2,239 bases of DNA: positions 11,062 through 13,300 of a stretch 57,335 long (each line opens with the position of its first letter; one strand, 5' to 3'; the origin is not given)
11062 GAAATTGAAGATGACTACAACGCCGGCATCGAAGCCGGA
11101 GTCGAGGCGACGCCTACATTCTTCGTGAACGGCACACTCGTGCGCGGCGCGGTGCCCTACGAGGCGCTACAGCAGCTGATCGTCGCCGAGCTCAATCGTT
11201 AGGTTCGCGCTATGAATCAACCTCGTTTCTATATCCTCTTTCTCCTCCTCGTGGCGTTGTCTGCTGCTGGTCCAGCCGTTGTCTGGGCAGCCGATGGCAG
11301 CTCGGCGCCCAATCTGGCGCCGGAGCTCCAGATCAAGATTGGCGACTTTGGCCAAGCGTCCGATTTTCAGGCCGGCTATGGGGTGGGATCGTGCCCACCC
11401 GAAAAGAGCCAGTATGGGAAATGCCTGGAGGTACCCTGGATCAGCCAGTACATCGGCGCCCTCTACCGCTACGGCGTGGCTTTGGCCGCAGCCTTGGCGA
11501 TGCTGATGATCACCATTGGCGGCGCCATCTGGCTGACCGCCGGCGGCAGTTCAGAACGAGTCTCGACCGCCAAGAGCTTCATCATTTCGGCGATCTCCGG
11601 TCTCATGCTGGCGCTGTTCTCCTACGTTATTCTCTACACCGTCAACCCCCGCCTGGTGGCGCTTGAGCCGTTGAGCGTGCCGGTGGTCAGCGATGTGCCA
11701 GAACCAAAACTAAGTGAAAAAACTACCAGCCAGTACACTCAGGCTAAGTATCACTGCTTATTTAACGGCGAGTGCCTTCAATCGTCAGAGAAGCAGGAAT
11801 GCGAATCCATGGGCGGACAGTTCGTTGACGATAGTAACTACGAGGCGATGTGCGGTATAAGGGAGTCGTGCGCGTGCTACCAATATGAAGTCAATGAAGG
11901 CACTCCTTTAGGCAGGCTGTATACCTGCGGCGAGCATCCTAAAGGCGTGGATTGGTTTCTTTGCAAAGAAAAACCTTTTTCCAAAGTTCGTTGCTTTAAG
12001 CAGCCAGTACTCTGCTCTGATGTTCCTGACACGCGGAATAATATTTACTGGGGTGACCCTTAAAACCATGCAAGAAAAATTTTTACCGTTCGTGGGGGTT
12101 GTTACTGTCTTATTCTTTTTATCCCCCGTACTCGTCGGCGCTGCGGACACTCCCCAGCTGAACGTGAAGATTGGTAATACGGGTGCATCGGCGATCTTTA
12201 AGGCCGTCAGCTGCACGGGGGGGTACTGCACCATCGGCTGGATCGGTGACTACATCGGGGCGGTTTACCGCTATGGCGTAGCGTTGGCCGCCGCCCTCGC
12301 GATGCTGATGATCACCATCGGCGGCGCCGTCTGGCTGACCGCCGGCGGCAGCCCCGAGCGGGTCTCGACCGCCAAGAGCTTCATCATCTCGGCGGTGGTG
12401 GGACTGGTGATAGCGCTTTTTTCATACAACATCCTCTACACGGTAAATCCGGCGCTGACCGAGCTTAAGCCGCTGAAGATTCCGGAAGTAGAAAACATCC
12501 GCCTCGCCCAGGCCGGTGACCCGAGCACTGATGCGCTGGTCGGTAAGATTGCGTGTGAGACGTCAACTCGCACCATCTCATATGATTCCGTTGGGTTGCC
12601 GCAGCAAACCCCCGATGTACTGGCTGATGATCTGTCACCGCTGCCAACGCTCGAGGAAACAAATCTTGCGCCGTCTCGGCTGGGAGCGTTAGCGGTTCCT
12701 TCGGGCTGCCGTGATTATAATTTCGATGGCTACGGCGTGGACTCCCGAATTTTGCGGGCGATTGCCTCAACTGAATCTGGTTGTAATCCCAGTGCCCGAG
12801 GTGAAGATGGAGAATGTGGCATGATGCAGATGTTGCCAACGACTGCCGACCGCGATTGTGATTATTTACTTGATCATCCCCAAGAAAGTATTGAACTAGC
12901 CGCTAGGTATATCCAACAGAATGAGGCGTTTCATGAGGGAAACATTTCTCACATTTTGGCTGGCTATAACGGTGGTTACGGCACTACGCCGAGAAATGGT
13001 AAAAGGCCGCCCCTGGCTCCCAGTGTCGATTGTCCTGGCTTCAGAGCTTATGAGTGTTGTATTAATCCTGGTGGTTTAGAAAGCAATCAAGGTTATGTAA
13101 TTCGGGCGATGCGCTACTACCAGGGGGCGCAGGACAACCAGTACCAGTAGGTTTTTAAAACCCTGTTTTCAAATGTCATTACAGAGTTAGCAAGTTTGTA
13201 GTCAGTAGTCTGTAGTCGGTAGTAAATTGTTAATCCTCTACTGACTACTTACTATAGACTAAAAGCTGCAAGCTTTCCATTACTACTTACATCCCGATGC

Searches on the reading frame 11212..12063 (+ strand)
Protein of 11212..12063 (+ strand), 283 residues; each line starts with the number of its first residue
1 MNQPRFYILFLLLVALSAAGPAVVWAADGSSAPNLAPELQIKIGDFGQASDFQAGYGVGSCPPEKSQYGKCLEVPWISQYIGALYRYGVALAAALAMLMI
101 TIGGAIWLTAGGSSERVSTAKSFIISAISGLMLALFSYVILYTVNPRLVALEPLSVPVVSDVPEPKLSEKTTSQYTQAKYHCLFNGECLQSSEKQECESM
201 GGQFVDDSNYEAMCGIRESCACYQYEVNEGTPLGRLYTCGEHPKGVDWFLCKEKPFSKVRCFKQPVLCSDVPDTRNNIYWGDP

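Call 43: search_protein_families(library=pfam, proteins=[window:11212-12063:+], max_evalue=0.001)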
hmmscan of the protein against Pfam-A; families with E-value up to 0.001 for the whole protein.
window:11212-12063:+ (283 aa): 1 family
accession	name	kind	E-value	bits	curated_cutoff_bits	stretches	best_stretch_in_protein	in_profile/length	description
PF18895.5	T4SS_pilin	-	8.6e-05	23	26.6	1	76-142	4-69/71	Type IV secretion system pilin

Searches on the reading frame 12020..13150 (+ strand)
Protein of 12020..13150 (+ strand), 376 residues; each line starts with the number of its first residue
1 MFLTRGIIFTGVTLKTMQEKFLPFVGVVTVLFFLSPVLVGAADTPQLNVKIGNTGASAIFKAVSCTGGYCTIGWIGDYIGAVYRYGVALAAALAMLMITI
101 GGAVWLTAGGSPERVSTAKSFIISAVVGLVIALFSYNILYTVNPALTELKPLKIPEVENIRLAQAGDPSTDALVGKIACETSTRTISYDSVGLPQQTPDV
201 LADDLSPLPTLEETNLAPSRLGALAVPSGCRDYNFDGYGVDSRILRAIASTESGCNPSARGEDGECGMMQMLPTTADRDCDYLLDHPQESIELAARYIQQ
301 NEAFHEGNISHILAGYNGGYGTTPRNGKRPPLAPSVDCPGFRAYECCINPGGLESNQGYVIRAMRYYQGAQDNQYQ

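Call 43: search_protein_families(library=pfam, proteins=[window:12020-13150:+], max_evalue=0.001)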
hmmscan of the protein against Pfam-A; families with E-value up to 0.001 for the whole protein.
window:12020-13150:+ (376 aa): 2 families
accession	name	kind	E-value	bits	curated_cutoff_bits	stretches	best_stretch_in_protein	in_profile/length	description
PF01464.25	SLT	-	7.2e-17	61.5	21.3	1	237-328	9-106/117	Transglycosylase SLT domain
PF18895.5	T4SS_pilin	-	4.9e-06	27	26.6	1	75-135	5-64/71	Type IV secretion system pilin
